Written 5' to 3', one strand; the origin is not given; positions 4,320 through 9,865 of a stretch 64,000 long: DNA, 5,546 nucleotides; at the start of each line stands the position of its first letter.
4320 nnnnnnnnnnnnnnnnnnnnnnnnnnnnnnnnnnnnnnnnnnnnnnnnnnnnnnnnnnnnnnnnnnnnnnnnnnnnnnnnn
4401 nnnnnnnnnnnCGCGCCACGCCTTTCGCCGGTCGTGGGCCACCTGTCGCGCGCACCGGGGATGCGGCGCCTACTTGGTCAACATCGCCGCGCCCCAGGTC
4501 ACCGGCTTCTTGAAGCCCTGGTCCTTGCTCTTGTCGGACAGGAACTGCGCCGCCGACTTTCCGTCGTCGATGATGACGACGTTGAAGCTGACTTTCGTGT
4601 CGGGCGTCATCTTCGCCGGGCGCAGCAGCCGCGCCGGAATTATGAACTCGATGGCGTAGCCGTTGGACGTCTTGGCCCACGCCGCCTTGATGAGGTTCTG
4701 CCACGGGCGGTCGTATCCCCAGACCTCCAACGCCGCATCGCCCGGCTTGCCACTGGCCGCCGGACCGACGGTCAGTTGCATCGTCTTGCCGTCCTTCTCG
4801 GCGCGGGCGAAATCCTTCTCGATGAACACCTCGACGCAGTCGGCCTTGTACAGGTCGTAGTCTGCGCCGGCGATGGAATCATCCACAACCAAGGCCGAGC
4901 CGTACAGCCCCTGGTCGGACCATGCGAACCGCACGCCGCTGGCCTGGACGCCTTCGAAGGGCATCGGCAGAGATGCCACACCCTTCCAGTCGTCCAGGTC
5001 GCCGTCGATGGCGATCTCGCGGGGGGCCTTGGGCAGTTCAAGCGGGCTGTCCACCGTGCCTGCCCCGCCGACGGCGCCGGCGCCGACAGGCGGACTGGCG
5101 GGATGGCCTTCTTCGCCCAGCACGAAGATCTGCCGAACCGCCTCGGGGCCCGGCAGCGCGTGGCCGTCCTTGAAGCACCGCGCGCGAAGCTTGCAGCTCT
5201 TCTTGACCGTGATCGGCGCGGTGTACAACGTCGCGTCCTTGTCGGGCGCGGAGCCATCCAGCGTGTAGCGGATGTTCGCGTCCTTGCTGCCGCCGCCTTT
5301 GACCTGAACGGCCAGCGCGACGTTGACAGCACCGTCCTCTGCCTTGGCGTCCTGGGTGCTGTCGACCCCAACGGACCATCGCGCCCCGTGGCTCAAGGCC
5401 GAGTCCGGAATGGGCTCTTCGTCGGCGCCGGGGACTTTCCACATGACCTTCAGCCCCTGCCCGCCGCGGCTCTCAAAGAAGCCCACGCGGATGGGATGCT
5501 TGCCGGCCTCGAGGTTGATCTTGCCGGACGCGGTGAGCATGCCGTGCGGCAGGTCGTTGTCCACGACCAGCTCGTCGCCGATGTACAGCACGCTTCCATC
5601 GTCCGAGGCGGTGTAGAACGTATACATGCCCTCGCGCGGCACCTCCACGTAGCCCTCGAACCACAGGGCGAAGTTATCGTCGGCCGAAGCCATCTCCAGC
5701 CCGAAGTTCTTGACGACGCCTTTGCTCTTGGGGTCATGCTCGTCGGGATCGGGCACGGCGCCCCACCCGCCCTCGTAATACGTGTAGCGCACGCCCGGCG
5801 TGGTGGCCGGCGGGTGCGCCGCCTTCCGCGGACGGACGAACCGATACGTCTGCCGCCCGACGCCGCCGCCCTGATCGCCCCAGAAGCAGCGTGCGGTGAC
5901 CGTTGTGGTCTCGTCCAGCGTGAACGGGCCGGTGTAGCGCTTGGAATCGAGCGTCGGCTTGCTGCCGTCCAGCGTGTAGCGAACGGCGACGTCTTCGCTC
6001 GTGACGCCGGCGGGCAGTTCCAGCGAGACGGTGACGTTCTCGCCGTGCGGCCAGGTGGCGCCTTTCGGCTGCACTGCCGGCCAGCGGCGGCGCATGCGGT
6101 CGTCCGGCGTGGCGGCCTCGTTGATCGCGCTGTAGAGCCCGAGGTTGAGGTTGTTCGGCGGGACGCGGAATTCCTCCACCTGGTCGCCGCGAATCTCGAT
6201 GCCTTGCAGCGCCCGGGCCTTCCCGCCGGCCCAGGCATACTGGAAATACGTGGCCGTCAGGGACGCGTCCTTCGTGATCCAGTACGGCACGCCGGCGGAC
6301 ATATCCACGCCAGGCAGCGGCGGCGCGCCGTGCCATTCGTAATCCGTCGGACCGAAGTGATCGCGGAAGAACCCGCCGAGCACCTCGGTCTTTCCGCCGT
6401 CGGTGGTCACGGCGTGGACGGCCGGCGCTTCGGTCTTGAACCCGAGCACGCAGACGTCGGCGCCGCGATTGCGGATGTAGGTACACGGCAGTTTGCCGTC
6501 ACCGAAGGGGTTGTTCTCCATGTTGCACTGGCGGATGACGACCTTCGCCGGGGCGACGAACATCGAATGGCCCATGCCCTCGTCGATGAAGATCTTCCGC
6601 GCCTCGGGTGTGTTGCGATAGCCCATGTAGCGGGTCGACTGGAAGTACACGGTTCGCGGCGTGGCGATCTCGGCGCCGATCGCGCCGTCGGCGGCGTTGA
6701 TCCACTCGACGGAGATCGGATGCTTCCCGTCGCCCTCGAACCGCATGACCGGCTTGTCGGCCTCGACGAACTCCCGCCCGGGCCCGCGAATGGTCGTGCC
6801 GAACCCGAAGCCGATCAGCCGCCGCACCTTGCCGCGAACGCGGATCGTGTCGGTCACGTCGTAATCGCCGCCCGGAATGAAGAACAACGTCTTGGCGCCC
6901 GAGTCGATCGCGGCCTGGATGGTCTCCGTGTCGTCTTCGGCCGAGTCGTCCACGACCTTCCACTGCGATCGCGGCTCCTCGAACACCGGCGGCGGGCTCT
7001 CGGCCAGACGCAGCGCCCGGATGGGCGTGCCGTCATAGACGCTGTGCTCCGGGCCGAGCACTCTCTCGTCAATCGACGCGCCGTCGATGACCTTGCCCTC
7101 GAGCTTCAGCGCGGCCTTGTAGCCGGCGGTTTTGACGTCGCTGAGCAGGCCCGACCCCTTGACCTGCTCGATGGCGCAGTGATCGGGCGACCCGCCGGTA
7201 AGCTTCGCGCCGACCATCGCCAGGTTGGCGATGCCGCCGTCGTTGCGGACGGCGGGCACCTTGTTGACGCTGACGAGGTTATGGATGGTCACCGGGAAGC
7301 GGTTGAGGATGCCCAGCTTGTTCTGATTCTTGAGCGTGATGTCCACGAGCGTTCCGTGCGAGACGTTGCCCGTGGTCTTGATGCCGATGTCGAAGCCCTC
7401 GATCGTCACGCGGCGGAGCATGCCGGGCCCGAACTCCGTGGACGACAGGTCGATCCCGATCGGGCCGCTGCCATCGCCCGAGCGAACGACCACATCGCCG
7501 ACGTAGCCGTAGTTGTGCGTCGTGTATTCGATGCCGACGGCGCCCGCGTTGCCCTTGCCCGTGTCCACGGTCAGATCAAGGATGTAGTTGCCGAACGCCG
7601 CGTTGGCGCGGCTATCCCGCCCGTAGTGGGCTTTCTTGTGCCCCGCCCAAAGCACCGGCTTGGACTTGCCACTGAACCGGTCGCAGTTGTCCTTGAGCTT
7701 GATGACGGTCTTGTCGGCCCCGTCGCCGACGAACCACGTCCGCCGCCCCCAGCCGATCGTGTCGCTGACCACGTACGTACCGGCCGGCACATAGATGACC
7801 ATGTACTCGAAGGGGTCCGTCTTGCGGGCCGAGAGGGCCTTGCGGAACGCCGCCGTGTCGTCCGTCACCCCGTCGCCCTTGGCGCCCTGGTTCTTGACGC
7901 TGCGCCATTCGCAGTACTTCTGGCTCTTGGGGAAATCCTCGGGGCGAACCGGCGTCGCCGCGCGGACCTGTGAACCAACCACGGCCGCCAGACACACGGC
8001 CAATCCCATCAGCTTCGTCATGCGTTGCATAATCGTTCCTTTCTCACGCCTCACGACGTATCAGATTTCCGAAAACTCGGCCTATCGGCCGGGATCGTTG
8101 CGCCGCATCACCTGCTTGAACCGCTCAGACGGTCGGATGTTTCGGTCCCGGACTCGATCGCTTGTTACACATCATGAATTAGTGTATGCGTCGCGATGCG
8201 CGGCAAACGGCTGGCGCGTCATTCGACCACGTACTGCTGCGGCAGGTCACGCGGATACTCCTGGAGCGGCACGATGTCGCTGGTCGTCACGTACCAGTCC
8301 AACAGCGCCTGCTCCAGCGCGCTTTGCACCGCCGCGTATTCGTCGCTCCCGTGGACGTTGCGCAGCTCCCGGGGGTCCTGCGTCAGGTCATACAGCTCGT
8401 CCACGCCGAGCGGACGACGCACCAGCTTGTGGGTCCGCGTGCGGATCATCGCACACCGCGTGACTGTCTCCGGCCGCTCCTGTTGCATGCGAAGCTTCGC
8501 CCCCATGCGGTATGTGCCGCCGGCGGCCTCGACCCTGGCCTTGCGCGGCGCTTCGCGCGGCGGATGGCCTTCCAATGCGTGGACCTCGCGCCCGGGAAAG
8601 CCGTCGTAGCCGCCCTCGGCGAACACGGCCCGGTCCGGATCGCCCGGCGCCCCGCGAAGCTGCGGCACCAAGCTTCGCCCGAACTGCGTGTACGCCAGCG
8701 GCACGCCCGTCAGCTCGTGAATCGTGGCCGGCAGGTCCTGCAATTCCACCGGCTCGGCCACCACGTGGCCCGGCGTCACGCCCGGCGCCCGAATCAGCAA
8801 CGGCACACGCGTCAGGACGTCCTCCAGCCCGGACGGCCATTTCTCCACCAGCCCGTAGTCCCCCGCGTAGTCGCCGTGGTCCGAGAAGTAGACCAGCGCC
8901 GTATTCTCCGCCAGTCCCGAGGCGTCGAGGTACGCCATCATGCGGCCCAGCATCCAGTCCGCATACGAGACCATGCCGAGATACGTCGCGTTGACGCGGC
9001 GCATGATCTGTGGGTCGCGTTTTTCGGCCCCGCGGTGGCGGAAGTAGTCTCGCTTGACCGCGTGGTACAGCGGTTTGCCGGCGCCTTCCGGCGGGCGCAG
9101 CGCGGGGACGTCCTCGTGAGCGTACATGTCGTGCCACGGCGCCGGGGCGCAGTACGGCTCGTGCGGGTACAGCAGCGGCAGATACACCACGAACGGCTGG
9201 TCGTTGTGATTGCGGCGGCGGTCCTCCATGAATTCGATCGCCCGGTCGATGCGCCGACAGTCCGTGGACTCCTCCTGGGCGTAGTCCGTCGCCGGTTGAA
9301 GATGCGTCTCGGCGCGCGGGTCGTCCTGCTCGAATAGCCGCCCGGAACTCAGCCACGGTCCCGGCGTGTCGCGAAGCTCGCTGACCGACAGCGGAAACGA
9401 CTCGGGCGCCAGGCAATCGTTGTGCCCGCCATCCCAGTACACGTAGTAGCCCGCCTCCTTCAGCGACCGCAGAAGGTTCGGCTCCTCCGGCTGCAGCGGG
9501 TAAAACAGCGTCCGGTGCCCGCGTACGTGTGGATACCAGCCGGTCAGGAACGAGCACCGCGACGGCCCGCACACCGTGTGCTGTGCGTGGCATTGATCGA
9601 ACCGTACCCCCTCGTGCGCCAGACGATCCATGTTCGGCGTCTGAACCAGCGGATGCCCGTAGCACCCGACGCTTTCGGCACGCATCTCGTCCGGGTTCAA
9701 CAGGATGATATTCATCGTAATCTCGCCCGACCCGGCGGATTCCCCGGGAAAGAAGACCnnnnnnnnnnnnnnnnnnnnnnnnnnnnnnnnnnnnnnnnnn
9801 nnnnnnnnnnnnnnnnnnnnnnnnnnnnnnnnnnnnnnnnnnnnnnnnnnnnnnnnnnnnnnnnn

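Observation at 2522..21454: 17-kb single-strand glycan-degradation locus pairing secreted GH55 enzymes with leaderless sulfatase, GH29 fucosidase and GH31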

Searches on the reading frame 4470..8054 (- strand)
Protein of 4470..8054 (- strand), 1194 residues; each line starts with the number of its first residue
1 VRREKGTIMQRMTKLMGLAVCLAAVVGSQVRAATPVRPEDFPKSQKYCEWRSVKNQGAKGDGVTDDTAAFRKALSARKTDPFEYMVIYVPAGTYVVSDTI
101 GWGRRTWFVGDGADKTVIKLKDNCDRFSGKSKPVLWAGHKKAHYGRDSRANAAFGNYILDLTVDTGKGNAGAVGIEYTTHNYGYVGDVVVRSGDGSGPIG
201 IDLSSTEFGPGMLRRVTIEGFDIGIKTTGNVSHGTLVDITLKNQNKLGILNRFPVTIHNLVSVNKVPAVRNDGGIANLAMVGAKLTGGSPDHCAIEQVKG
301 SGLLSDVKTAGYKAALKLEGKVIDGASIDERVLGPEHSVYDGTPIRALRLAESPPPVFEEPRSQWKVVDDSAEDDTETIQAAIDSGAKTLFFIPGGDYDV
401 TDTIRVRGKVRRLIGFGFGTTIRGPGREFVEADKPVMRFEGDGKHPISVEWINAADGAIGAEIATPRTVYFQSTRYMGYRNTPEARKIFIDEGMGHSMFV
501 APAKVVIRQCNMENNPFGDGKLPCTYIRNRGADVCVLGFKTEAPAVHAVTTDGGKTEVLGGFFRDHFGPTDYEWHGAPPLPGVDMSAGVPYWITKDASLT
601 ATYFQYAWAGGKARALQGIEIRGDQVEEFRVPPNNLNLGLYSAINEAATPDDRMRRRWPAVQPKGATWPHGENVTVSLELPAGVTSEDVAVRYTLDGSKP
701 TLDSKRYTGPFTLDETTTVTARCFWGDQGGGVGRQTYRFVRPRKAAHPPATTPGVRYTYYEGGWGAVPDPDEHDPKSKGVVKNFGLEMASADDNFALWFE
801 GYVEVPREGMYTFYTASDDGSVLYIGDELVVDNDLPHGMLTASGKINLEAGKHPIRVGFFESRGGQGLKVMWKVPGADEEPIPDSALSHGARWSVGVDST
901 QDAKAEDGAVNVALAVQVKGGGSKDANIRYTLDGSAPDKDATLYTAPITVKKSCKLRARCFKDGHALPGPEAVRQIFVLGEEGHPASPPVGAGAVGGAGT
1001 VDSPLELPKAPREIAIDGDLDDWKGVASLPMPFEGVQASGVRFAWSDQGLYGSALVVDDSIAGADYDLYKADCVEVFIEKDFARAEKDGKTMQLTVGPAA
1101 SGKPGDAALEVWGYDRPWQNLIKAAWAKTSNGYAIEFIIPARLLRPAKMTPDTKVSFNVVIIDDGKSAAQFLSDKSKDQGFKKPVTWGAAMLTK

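Call 3: search_protein_families(library=pfam, proteins=[window:4470-8054:-])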
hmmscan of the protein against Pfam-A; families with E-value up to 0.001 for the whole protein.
window:4470-8054:- (1194 aa): 5 families
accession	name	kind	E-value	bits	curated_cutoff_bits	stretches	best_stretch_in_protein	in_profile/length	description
PF12708.12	Pect-lyase_RHGA_epim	-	1.2e-27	97.5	27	1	50-251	1-192/213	Rhamnogalacturonase A/epimerase, pectate lyase-like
PF13290.12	CHB_HEX_C_1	-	1.6e-26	92.5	22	2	665-724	3-56/67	Chitobiase/beta-hexosaminidase C-terminal domain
PF13287.12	Fn3_assoc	-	5e-25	87.8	23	2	924-964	8-48/59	Fn3 associated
PF07691.17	PA14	-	1.8e-17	63.9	24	1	790-885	41-146/147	PA14 domain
PF06452.16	CBM9_1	-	1.3e-12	48.4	23.4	1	1040-1193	34-183/185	Carbohydrate family 9 binding domain-like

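Call 11: search_protein_families(library=ncbifam, proteins=[window:4470-8054:-], max_evalue=0.01)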
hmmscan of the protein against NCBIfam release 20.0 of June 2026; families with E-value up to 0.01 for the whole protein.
window:4470-8054:- (1194 aa): 2 families
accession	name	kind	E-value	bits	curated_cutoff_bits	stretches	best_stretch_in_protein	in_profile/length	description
NF049898.1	RhamgalacuronBT4146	equivalog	0.00071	18.4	500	0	53-96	1-42/445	rhamnogalacturonidase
NF042962.1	DUF499_antiphage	equivalog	0.0012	16.9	1200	0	893-953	826-879/1025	anti-phage-associated DUF499 domain-containing protein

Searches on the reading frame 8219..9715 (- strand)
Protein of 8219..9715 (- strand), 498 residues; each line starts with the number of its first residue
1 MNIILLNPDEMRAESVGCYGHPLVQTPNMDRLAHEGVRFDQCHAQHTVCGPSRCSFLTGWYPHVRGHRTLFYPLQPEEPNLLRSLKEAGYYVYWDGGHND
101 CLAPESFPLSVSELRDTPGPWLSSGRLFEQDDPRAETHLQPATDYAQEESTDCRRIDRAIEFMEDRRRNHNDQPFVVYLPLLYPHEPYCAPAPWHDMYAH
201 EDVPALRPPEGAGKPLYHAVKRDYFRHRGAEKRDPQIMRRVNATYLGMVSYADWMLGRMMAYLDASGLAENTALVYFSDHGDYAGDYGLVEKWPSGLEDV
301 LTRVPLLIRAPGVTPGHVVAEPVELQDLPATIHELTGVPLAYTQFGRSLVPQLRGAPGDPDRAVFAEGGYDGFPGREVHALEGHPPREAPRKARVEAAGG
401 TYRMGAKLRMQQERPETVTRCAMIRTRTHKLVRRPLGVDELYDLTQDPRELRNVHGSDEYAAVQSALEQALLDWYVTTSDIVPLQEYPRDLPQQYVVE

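Call 3: search_protein_families(library=pfam, proteins=[window:8219-9715:-])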
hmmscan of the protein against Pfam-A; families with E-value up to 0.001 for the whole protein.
window:8219-9715:- (498 aa): 3 families
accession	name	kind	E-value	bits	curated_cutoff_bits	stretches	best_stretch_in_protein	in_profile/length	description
PF00884.28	Sulfatase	-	4.8e-44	151.3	25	1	2-338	2-301/301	Sulfatase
PF16347.10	SGSH_C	-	1.2e-11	45.4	29.3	1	415-472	90-149/154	N-sulphoglucosamine sulphohydrolase, C-terminal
PF01663.27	Phosphodiest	-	1.2e-07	32.2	23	0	223-281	171-220/342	Type I phosphodiesterase / nucleotide pyrophosphatase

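Call 8: search_solved_structures(query=window:8219-9715:-, max_evalue=0.001)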
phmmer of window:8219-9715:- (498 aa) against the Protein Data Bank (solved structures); distinct sequences matched with E-value up to 0.001: 84 (the best 60 are shown).
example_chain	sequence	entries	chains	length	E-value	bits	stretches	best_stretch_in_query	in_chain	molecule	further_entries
4upi_A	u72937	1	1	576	3.1e-48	167.8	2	136-376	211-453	SULFATASE FAMILY PROTEIN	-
4upl_A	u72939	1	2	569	4e-39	137.7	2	141-358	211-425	SULFATASE FAMILY PROTEIN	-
5g2v_A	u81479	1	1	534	7.6e-36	126.9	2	2-195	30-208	N-ACETYLGLUCOSAMINE-6-SULFATASE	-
6hhm_A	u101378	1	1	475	2.3e-33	118.7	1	2-358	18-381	Arylsulfatase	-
2w8s_A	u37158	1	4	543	4.8e-33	117.7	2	156-359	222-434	PHOSPHONATE MONOESTER HYDROLASE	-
2vqr_A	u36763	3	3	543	2.7e-31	111.9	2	156-359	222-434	PUTATIVE SULFATASE | Multifunctional alkaline phosphatase superfamily protein pRL90232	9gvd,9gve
4upk_A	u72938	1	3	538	1.2e-28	103.1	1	2-366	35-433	PHOSPHONATE MONOESTER HYDROLASE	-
6pt4_B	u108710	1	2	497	1.7e-28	102.7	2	170-360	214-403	exo-2S-iota carrageenan S1 sulfatase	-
7p24_AAA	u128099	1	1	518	6.9e-28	100.7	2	215-359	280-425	Mucin-desulfating sulfatase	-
9s03_A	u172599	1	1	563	1.4e-27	99.6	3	2-108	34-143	Putative sulfatase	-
6ptk_A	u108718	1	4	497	2e-27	99.1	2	170-360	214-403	exo-2S-iota carrageenan S1 sulfatase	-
6pt6_B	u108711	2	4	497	2.9e-27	98.6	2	170-360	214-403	exo-2S-iota carrageenan S1 sulfatase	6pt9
4uph_A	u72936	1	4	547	3.4e-27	98.4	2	167-360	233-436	SULFATASE (SULFURIC ESTER HYDROLASE) PROTEIN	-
7oz8_AAA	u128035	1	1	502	5.4e-26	94.4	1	2-356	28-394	Choline-sulfatase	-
6hr5_A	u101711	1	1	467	9.5e-25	90.3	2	158-354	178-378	Alpha-L-rhamnosidase/sulfatase (GH78)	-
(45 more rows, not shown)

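Call 11: search_protein_families(library=ncbifam, proteins=[window:8219-9715:-], max_evalue=0.01)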
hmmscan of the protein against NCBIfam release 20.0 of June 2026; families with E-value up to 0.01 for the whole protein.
window:8219-9715:- (498 aa): 12 families
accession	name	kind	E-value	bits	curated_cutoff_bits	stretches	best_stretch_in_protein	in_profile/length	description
NF045661.1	HdlasePehA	equivalog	5.6e-44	150.6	900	2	156-358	187-397/506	phosphoric/sulfuric ester hydrolase PehA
NF010322.0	PRK13759.1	equivalog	2.4e-43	148.4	481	2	157-355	187-382/486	arylsulfatase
TIGR03417.1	chol_sulfatase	equivalog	3.8e-43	148.1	433.45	3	162-359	172-370/500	choline-sulfatase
NF052527.1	Mn_arylsulf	exception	2e-23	83.1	850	2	156-341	184-364/479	manganese-dependent arylsulfatase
NF033408.5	polymyxin_MCR3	exception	3.7e-05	22.5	1225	1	241-309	412-482/540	MCR-3 family phosphoethanolamine--lipid A transferase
NF033409.0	poly_MCR3_broad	equivalog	9.5e-05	21.1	1075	1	241-307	408-476/535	MCR-3-related phosphoethanolamine--lipid A transferase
NF053595.1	LptchSynLtaSGpos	equivalog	0.00011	21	970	1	243-350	428-541/626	lipoteichoic acid synthase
NF033671.1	polymyxin_MCR7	exception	0.00078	18.1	1250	1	243-308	412-479/539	MCR-7 family phosphoethanolamine--lipid A transferase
NF008619.0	PRK11598.1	equivalog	0.00086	17.9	660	1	243-289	419-465/546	phosphoethanolamine transferase EptA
NF033836.1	polymyxin_MCR9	exception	0.0022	16.7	1240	1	240-291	411-462/539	MCR-9 family phosphoethanolamine--lipid A transferase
NF028537.1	P_eth_NH2_trans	domain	0.0027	16.3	500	1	244-289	412-457/527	phosphoethanolamine--lipid A transferase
NF033862.2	polymyxin_MCR10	exception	0.0077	14.9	1250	1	240-291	411-462/539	MCR-10 family phosphoethanolamine--lipid A transferase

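Call 13: find_encoding_contigs(protein=window:8219-9715:-, flank=10000, max_places=6)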
Protein window:8219-9715:- (498 aa): no gene with exactly this product is on record in the collection.
